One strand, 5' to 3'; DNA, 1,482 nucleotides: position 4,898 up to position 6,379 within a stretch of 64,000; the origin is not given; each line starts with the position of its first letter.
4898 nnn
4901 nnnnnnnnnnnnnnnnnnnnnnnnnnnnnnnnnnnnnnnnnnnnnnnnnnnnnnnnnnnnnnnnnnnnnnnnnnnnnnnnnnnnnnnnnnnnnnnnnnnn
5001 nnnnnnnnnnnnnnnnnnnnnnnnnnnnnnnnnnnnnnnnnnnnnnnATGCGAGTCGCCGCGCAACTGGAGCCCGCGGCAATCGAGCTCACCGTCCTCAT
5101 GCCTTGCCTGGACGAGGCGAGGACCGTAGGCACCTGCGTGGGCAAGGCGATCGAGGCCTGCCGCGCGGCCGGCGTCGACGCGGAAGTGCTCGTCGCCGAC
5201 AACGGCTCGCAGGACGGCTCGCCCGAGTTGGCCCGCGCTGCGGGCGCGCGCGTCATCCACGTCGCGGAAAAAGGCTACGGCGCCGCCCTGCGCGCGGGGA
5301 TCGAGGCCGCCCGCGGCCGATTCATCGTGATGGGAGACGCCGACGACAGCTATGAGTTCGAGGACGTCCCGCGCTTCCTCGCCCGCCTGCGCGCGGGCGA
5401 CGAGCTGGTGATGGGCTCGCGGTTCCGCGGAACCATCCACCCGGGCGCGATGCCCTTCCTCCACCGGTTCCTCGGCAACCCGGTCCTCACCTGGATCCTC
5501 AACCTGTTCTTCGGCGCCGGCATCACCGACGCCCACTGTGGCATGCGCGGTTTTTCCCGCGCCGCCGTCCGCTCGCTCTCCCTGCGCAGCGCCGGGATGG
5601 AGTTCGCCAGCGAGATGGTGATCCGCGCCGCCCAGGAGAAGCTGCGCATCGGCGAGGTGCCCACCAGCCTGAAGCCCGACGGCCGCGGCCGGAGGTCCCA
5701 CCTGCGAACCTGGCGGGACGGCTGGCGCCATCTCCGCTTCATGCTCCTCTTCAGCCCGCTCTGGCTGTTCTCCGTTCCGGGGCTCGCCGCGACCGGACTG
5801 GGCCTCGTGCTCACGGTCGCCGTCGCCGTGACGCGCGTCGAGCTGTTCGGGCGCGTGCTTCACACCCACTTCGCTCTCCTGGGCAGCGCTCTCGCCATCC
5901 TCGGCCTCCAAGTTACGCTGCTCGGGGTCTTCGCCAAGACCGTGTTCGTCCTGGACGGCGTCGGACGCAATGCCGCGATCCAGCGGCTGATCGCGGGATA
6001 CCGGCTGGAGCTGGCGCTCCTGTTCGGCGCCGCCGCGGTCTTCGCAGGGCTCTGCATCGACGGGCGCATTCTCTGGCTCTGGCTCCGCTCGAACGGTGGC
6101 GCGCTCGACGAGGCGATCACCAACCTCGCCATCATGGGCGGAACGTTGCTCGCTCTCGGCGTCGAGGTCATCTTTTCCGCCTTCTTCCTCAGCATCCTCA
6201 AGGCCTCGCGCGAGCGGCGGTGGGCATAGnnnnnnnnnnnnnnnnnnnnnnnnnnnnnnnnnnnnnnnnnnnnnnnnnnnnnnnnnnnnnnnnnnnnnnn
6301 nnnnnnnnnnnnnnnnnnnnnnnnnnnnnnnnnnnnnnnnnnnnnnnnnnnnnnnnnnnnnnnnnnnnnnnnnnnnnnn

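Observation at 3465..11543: Periplasmic-type glycosylation/methylation module inserted between the kinase and the sigma54 regulator of the pilus locus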

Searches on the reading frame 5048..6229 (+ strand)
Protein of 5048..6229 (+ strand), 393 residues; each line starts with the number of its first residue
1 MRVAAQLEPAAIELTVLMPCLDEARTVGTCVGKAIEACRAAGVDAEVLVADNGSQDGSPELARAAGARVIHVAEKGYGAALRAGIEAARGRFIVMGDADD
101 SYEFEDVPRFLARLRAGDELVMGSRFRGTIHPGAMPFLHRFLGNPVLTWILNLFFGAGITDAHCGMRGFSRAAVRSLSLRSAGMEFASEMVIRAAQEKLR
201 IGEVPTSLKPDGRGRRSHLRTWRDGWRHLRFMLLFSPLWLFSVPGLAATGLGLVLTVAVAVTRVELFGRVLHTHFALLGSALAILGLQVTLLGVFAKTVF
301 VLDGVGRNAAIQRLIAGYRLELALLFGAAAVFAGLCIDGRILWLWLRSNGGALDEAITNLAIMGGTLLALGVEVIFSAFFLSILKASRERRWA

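Call 4: search_protein_families(library=pfam, proteins=[window:5048-6229:+], max_evalue=0.01)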
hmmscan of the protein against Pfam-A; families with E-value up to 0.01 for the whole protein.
window:5048-6229:+ (393 aa): 2 families
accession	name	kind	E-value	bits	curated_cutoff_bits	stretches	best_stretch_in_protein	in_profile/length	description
PF00535.33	Glycos_transf_2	-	7.3e-23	81.8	23.3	1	15-175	1-165/168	Glycosyl transferase family 2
PF13641.12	Glyco_tranf_2_3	-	0.00083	19.9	27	1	14-100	3-97/230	Glycosyltransferase like family 2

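Call 8: search_protein_families(library=ncbifam, proteins=[window:5048-6229:+], max_evalue=0.01)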
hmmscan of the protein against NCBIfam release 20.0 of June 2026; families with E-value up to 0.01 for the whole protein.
window:5048-6229:+ (393 aa): 14 families
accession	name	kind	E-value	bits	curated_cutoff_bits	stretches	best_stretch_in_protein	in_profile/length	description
TIGR04182.1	glyco_TIGR04182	equivalog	1.1e-44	153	325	1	14-299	2-282/293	S-layer glycoprotein N-glycosyltransferase AglJ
NF041391.1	DPhHxTase_Halo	equivalog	6.8e-26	90.6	375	1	22-207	5-182/213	dolichyl-phosphate hexose transferase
NF058614.1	PPMAGASynPpgS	equivalog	4.9e-25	88.3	370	1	16-206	4-194/226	polyprenyl-phospho-N-acetylgalactosaminyl synthase PpgS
TIGR04283.1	glyco_like_mftF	equivalog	1.3e-10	41.3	182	1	14-126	1-107/221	TIGR04283 family arsenosugar biosynthesis glycosyltransferase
NF010496.0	PRK13915.1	equivalog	1.3e-10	40.9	262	1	12-99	31-126/307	glucosyl-3-phosphoglycerate synthase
NF007986.1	PRK10714.1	equivalog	7.1e-10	38.4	529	1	14-293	8-287/316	undecaprenyl-phosphate 4-deoxy-4-formamido-L-arabinose transferase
NF041875.1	EPS_EpsD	equivalog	2.4e-05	23.9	370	1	16-122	3-112/325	exopolysaccharide biosynthesis glycosyltransferase EpsD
NF007482.0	PRK10073.1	equivalog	7.7e-05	21.8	423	1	43-102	34-98/334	glycosyltransferase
TIGR03965.1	mycofact_glyco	equivalog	0.00017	20.6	280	1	6-99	68-164/467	mycofactocin biosynthesis glycosyltransferase MftF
NF047588.1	GlcsyltransPgfSStrep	equivalog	0.0002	20.6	500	1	13-177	2-167/308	glycosyltransferase PgfS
TIGR03937.1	PgaC_IcaA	equivalog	0.00022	20.3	422.3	1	13-100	46-136/407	poly-beta-1,6-N-acetyl-D-glucosamine synthase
TIGR04009.1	wcaE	equivalog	0.00038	19.8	369.2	1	38-119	27-111/248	colanic acid biosynthesis glycosyltransferase WcaE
NF047683.1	TeichurnBiosyTuaG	equivalog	0.0041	16.8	400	1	32-112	22-109/252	teichuronic acid biosynthesis protein TuaG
NF053846.1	glyco_with_XrtP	equivalog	0.0065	15.2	520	0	7-67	36-92/440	XrtP-associated glycosyltransferase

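Call 32: search_solved_structures(query=window:5048-6229:+, max_evalue=0.001)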
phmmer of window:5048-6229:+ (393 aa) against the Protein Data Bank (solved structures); distinct sequences matched with E-value up to 0.001: 14.
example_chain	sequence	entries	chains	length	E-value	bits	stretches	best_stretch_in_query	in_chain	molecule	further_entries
9bhc_C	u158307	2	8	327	3.7e-11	46.1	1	13-294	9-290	Undecaprenyl-phosphate 4-deoxy-4-formamido-L-arabinose transferase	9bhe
8vxh_A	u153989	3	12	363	4.3e-11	45.9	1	13-294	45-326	Undecaprenyl-phosphate 4-deoxy-4-formamido-L-arabinose transferase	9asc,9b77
9hwj_A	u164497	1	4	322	3.5e-09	39.6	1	13-264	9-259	Undecaprenyl-phosphate 4-deoxy-4-formamido-L-arabinose transferase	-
5mlz_A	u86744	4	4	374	5.3e-09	39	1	12-229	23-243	Dolichol monophosphate mannose synthase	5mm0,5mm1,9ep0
9omj_A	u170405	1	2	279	4.5e-06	29.3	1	11-123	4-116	Glycosyltransferase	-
2z87_A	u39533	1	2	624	1.1e-05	28.1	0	15-113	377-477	Chondroitin synthase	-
2z86_A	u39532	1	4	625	1.1e-05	28.1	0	15-113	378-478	Chondroitin synthase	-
9omm_A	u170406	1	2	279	1.1e-05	28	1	12-123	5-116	Glycosyltransferase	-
9omh_A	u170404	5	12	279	1.1e-05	28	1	12-123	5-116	Glycosyltransferase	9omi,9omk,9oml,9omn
3ckj_A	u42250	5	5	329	1.3e-05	27.8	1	6-120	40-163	Putative uncharacterized protein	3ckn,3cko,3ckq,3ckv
6p61_A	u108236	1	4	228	7.9e-05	25.2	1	14-103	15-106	Glycosyltransferase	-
7pdo_A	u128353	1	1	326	0.00016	24.2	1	5-100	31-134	Glucosyl-3-phosphoglycerate synthase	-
7p5l_A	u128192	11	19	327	0.00016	24.2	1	5-100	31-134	Glucosyl-3-phosphoglycerate synthase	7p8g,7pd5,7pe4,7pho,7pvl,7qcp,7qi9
3bcv_A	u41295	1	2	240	0.00097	21.7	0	15-103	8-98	Putative glycosyltransferase protein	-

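Call 73: search_protein_families(library=padloc, proteins=[window:5048-6229:+], max_evalue=0.001)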
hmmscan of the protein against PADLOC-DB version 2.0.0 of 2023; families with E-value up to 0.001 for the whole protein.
window:5048-6229:+ (393 aa): 0 families
